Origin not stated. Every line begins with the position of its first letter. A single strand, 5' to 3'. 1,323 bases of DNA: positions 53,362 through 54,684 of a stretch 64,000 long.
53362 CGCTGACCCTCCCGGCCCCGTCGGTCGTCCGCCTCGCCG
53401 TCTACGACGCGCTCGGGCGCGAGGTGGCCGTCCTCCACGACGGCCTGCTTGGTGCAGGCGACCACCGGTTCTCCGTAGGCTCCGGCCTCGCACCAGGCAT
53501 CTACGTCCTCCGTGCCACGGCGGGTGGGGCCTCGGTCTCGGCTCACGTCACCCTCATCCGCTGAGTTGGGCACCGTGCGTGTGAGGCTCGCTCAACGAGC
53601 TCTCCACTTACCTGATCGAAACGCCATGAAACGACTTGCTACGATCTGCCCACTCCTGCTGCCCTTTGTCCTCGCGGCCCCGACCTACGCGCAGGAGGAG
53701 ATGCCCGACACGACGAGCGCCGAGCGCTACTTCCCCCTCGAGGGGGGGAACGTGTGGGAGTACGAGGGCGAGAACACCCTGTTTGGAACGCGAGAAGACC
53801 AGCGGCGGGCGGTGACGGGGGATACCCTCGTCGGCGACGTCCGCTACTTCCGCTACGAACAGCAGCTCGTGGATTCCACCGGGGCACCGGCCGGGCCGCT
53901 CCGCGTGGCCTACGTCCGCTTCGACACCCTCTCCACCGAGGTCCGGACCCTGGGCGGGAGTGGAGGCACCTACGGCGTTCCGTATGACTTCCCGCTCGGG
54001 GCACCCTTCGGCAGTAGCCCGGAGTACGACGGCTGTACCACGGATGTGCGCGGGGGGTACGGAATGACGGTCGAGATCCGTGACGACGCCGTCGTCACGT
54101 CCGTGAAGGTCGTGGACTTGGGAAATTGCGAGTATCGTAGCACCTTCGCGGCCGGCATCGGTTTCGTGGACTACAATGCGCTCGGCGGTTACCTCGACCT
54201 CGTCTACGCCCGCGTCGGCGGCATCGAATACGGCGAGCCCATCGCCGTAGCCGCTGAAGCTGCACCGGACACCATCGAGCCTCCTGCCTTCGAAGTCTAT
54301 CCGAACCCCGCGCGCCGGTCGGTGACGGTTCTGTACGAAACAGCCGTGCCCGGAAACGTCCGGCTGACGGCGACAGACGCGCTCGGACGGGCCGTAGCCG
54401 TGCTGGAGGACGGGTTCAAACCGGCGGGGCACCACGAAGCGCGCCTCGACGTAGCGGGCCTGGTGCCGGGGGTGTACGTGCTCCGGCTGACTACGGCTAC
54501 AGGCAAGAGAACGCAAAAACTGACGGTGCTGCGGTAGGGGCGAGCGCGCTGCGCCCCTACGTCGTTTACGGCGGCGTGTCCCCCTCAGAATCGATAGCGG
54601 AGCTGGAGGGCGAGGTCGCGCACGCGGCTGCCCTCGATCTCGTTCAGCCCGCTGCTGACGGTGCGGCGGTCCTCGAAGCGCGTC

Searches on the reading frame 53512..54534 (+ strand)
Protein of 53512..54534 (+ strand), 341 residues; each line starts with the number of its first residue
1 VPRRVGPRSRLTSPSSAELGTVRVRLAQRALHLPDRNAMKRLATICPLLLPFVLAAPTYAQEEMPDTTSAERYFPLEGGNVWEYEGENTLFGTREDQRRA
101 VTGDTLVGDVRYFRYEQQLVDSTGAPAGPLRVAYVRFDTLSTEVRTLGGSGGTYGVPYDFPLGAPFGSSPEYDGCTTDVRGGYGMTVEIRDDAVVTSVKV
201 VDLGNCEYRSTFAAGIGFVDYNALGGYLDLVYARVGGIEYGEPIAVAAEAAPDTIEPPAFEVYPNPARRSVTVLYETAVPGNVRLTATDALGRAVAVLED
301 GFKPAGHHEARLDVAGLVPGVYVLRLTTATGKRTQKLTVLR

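Call 12: search_protein_families(library=pfam, proteins=[window:53512-54534:+], max_evalue=0.001)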
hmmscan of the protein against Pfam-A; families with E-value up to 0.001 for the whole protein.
window:53512-54534:+ (341 aa): 1 family
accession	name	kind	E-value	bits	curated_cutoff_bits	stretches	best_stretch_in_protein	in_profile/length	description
PF18962.6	Por_Secre_tail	-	5.4e-09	36.7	27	1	262-339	1-75/75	Secretion system C-terminal sorting domain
